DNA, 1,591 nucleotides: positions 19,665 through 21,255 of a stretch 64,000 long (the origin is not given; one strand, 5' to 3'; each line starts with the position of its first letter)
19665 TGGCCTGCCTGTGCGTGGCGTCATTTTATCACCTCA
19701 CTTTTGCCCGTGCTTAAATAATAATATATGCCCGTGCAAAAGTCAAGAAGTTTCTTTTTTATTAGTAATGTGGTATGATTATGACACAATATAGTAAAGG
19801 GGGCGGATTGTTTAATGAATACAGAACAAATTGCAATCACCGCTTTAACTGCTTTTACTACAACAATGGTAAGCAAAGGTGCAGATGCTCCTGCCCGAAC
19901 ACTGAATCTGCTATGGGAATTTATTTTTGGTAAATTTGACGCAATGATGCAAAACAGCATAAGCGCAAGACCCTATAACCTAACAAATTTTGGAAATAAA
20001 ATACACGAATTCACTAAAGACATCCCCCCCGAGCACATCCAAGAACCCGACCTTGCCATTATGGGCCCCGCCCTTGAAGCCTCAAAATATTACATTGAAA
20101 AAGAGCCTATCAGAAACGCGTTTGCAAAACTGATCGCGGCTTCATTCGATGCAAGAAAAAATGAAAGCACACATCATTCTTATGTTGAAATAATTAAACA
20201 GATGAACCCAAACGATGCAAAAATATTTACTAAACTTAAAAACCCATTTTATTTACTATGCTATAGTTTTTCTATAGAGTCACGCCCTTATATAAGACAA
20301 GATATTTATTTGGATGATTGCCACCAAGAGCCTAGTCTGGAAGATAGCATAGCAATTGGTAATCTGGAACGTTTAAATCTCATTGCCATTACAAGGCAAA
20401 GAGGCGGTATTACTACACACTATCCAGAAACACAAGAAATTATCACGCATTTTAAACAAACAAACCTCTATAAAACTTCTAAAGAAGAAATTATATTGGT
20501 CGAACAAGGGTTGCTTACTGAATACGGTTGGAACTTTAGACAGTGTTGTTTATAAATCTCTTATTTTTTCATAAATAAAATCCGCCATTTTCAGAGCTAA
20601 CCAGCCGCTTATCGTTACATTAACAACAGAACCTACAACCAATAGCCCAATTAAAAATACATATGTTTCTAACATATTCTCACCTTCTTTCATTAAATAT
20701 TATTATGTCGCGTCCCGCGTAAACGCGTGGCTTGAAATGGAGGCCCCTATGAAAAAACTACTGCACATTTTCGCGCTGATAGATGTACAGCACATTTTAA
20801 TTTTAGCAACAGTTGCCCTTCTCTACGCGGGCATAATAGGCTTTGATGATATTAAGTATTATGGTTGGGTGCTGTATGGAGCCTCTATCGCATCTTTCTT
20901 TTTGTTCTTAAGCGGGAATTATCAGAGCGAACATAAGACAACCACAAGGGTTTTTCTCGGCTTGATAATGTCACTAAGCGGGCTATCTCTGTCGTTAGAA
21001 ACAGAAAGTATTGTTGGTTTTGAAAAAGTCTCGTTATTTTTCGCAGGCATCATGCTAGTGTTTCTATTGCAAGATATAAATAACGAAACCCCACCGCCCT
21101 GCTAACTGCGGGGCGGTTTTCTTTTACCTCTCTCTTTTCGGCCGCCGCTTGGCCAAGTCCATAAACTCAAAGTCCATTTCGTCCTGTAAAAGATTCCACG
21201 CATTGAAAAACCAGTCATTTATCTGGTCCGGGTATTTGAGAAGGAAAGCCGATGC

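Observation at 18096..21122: P22 sieA-immI-like exclusion and antirepressor island splitting the late operon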

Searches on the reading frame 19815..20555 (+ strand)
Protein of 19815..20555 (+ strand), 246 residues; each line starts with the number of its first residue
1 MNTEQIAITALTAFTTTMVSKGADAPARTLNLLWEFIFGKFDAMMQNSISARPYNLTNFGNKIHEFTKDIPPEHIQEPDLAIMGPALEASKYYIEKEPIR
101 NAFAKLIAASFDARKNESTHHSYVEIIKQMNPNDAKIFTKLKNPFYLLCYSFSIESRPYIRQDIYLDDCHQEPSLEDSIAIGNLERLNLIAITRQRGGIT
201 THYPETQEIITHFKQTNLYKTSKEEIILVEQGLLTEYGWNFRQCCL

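Call 6: search_protein_families(library=pfam, proteins=[window:19815-20555:+], max_evalue=1)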
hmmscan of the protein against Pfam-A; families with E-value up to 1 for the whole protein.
window:19815-20555:+ (246 aa): 1 family
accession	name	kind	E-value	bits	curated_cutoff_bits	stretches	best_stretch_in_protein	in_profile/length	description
PF14337.13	Abi_alpha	-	1.4e-37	130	29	1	53-245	3-196/196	Abortive infection alpha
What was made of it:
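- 19815..20555 (+): Abi-alpha family protein (246 aa), candidate abortive-infection defence gene. Pfam Abi_alpha 1.4e-37 (130 bits; cut-off 29) (call 6).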

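Call 7: search_protein_families(library=padloc, proteins=[window:19815-20555:+], max_evalue=1)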
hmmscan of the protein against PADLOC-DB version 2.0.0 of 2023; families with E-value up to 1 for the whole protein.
window:19815-20555:+ (246 aa): 3 families
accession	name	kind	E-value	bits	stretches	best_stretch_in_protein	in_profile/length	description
PDLC05025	PDC-S47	-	2.1e-33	114.2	1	26-246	34-261/263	-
PDLC05026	PDC-S47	-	6.2e-16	56.7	1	63-246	61-254/257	-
PDLC05024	PDC-S47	-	9.1e-12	43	1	61-246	65-261/265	-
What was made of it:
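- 19815..20555 (+): PADLOC PDC-S47 at 2e-33 (call 7).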

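Call 8: search_protein_families(library=phrogs, proteins=[window:19815-20555:+], max_evalue=0.1)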
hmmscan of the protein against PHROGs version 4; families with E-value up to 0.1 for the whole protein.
window:19815-20555:+ (246 aa): 1 family
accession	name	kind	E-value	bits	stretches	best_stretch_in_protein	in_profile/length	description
phrog_2232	-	unknown function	3.6e-55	188.3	1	10-246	5-256/257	-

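Call 16: find_related_loci(query=window:19815-20555:+, collection=viral_contigs, flank=6000)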
Query window:19815-20555:+ (246 aa) in viral_contigs; peptide patterns used: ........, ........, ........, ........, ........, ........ (x = any residue, [..] = any of these).
1 stretches matched a pattern, but none encodes a relative of the query by tblastn (E <= 1e-3).

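Call 17: find_encoding_contigs(protein=window:19815-20555:+, flank=10000, max_places=8)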
Protein window:19815-20555:+ (246 aa): 1 contig read that carries it; 1 place shown.
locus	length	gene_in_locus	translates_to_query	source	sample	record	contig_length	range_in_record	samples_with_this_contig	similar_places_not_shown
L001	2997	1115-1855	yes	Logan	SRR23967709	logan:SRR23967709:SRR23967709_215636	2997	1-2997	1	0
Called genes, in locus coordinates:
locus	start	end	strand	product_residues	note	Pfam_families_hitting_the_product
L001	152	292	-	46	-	PF21983:NikA-like (weak), PF09386:ParD (weak)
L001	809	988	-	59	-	-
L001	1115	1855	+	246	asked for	PF14337:Abi_alpha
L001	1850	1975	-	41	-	-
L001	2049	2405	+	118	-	-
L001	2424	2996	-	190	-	?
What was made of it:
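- Checked: The 41-aa peptide 20550-20675(-) is called in L001 (call 17). RHH1 18852-18995(-) was called as 46 aa in L001 (call 17).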

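Call 18: find_homologous_proteins(query=window:19815-20555:+)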
Query window:19815-20555:+ (246 aa): 161 proteins with E <= 0.001 among 295 candidates; the best 120 are listed.
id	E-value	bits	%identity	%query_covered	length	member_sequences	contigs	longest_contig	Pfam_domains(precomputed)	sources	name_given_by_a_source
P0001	1.9e-163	559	100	100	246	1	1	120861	PF14337.14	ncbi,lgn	-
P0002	2.9e-54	202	43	92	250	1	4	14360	PF14337.14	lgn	-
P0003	9.0e-54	200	43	98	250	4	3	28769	PF14337.14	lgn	-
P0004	5.2e-52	195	43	99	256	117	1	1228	PF14337.14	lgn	-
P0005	1.1e-50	190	46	99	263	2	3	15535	PF14337.14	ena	-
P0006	4.0e-50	188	43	99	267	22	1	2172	PF14337.14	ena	-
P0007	2.1e-49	186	43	97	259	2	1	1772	PF14337.14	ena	-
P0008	2.1e-49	186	42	99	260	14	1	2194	PF14337.14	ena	-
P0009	2.2e-49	186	43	97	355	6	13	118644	PF14337.14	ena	-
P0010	8.1e-49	184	41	99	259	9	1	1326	PF14337.14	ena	-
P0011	1.4e-48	183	46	88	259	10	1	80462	PF14337.14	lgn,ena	-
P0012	1.2e-46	177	40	98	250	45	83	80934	PF14337.14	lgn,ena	-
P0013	1.5e-46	177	40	99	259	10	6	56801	PF14337.14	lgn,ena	-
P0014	6.2e-46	175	42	99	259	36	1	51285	PF14337.14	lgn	-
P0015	1.1e-44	171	39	96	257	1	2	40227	PF14337.14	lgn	-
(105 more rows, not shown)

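Call 19: find_encoding_contigs(protein=P0003, flank=8000, max_places=3)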
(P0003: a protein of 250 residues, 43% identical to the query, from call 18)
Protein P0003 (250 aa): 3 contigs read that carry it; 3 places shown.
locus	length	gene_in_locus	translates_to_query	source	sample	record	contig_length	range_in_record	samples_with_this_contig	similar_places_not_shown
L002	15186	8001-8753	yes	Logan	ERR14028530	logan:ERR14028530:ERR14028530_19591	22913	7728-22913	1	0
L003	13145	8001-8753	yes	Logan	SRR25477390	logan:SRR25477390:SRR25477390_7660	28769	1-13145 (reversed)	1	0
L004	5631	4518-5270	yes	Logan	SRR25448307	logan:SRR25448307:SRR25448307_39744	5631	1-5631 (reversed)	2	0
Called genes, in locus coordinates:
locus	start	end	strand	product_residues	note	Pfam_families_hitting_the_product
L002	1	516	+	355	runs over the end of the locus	PF04321:RmlD_sub_bind (weak), PF01073:3Beta_HSD, PF01370:Epimerase, PF02719:Polysacc_synt_2, PF16363:GDP_Man_Dehyd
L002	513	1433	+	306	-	PF00106:adh_short (faint), PF01370:Epimerase, PF13460:NAD_binding_10, PF16363:GDP_Man_Dehyd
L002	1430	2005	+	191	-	PF00908:dTDP_sugar_isom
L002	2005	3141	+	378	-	PF01266:DAO (weak), PF01593:Amino_oxidase (weak), PF13450:NAD_binding_8, PF03275:GLF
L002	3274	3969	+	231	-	-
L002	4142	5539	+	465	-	PF00342:PGI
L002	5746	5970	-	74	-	PF09954:DUF2188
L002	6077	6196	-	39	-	-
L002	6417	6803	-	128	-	-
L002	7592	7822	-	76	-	-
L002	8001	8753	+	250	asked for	PF14337:Abi_alpha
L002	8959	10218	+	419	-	PF02463:SMC_N (faint), PF13175:AAA_15 (weak), PF13304:AAA_21, PF13175:AAA_15 (weak)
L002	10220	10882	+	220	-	PF14103:DUF4276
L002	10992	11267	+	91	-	-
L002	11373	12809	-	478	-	PF05598:DUF772, PF13586:DDE_Tnp_1_2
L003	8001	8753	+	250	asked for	PF14337:Abi_alpha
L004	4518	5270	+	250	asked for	PF14337:Abi_alpha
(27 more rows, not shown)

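Call 20: find_encoding_contigs(protein=P0012, flank=8000, max_places=4)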
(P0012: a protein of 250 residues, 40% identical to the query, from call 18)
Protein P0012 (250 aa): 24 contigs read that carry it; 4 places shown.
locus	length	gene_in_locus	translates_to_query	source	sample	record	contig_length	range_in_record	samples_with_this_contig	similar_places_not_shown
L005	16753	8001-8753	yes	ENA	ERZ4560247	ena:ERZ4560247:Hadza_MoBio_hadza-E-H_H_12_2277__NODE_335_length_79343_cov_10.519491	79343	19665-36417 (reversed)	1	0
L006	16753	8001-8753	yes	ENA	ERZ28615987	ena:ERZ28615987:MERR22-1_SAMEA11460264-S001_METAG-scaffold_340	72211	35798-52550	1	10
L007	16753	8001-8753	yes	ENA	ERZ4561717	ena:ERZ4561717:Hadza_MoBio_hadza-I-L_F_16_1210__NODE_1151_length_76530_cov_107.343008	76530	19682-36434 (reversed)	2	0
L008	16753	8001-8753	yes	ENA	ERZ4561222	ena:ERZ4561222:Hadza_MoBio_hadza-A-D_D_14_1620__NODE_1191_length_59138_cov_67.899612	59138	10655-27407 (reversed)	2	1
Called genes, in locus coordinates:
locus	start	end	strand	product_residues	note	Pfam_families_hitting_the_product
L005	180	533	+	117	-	PF05635:23S_rRNA_IVP, PF22296:bAvd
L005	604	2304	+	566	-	PF13727:CoA_binding_3, PF02397:Bac_transf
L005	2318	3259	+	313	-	PF00535:Glycos_transf_2, PF13641:Glyco_tranf_2_3, PF13632:Glyco_trans_2_3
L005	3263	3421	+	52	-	-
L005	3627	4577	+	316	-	PF00535:Glycos_transf_2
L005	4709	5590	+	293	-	PF00483:NTP_transferase, PF12804:NTP_transf_3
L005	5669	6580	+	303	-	PF00535:Glycos_transf_2, PF10111:Glyco_tranf_2_2, PF13641:Glyco_tranf_2_3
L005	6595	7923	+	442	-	PF13439:Glyco_transf_4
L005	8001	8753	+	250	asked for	PF14337:Abi_alpha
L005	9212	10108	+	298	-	PF18179:SUa-2TM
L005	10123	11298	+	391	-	PF21654:DncV-like_NTFase (weak)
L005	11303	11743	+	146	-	PF26395:E2-CBASS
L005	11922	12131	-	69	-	-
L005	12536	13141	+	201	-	-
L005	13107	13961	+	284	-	PF20016:ThsA_Macro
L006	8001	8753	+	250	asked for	PF14337:Abi_alpha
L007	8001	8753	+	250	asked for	PF14337:Abi_alpha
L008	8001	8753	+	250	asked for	PF14337:Abi_alpha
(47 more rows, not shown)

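Call 21: find_encoding_contigs(protein=P0011, flank=8000, max_places=3)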
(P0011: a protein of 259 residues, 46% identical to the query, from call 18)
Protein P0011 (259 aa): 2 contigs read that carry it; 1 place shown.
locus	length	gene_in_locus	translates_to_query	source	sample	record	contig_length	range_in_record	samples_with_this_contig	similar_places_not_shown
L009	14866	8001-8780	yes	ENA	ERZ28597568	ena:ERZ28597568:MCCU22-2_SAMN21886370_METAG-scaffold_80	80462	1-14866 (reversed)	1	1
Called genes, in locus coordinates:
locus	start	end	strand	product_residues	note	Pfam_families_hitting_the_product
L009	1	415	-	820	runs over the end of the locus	PF05272:VapE-like_dom, PF19263:DUF5906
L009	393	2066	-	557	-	PF14284:PcfJ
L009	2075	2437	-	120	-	-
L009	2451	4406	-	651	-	PF00476:DNA_pol_A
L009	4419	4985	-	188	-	PF10991:Enc34_ssDNA-bd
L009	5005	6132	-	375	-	PF10926:DUF2800, PF12705:PDDEXK_1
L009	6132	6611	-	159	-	-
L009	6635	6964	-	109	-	-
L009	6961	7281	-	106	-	-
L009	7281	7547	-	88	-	-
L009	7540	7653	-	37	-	-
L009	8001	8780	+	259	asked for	PF14337:Abi_alpha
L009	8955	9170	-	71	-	PF12844:HTH_19, PF13560:HTH_31 (weak), PF01381:HTH_3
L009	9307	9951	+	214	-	PF13443:HTH_26 (weak), PF00717:Peptidase_S24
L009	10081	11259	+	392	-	PF13784:Fic_N, PF02661:Fic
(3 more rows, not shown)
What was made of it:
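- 19815..20555 (+): Homologues lie in defence islands next to CBASS-, Thoeris- and AAA_15-type genes, and in prophage immunity regions (calls 18-21).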

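Call 33: list_cluster_members(proteins=[window:19815-20555:+, window:19100-19447:+, window:20749-21105:+, window:18146-18730:-, window:18852-18995:-, window:19509-19688:-, window:10694-11779:-, window:12146-13285:+, window:16930-18057:-])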
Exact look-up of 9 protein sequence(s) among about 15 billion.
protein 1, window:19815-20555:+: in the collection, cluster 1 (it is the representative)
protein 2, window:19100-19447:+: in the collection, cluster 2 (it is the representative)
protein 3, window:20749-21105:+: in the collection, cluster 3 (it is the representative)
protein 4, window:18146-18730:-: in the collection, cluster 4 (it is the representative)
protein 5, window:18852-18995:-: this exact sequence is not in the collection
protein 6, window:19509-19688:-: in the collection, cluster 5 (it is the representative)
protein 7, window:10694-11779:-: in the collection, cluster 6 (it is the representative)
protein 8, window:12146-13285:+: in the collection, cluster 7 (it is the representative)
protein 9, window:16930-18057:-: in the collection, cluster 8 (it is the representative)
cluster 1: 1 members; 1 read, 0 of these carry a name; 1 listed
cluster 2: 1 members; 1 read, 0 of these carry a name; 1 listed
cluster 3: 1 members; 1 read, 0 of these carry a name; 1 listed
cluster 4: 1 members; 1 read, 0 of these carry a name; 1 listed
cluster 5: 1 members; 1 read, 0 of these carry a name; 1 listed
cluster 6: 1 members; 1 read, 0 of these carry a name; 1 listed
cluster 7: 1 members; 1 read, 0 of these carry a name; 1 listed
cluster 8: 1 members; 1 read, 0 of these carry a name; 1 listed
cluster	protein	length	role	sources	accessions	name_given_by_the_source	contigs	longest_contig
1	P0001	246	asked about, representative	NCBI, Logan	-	-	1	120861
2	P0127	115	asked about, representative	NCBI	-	-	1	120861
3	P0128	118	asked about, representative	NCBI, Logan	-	-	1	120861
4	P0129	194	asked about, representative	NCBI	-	-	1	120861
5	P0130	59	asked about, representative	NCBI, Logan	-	-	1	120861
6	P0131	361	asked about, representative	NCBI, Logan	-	-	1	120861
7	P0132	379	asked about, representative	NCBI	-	-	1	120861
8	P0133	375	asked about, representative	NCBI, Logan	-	-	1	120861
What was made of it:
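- Checked: Public gene calls give the same lengths (call 33): Bro-N 18146-18730(-) 194 aa, TM115 19100-19447(+), RHH2 19509-19688(-), Abi-alpha 19815-20555(+), TM118 20749-21105(+).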

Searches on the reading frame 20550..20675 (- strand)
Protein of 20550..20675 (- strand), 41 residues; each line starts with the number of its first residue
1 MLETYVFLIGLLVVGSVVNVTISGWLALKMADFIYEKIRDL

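Call 6: search_protein_families(library=pfam, proteins=[window:20550-20675:-], max_evalue=1)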
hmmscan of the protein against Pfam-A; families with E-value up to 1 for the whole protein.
window:20550-20675:- (41 aa): 1 family
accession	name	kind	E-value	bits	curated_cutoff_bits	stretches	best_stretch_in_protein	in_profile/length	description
PF25659.1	YohP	-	0.06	13.7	27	1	6-14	12-20/28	Membrane protein YohP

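Call 7: search_protein_families(library=padloc, proteins=[window:20550-20675:-], max_evalue=1)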
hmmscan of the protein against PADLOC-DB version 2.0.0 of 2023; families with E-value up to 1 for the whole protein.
window:20550-20675:- (41 aa): 0 families

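Call 8: search_protein_families(library=phrogs, proteins=[window:20550-20675:-], max_evalue=0.1)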
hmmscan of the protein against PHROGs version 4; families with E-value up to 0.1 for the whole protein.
window:20550-20675:- (41 aa): 1 family
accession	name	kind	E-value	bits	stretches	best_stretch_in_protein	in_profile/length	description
phrog_17665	-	unknown function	0.0018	19.1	1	4-36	19-48/53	-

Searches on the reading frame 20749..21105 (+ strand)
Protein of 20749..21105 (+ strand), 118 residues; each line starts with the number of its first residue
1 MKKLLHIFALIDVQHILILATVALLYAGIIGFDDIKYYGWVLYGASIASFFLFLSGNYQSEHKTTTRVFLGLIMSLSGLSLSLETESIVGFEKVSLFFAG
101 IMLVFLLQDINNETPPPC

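Call 6: search_protein_families(library=pfam, proteins=[window:20749-21105:+], max_evalue=1)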
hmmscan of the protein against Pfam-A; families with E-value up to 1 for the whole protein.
window:20749-21105:+ (118 aa): 1 family
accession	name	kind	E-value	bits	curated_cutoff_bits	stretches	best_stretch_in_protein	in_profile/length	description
PF19507.4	DUF6041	-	0.006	17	27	1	57-106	47-92/140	Family of unknown function (DUF6041)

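Call 7: search_protein_families(library=padloc, proteins=[window:20749-21105:+], max_evalue=1)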
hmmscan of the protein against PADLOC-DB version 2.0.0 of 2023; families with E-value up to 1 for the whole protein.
window:20749-21105:+ (118 aa): 0 families

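Call 8: search_protein_families(library=phrogs, proteins=[window:20749-21105:+], max_evalue=0.1)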
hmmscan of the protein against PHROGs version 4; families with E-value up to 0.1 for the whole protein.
window:20749-21105:+ (118 aa): 0 families

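Call 49: search_protein_representatives(protein=window:20749-21105:+)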
Query: 118 residues. Proteins with E-value up to 0.001 (for the whole library): 3; up to 1e-10: 1; up to 1e-30: 1. The best 3 are listed.
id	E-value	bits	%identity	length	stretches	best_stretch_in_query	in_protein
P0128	9.2e-70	248.2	100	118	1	1-118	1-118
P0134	3.0e-04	37.1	35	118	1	20-113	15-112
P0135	3.6e-04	36.8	36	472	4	28-65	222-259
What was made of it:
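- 20749..21105 (+): TM118: 118-aa hydrophobic, probably multi-pass membrane ORFan, immediately after the ejection-protein gene on the opposite strand (the position of P22 sieA). An exhaustive HMMER search found only two marginal hits at 3e-4 (call 49).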
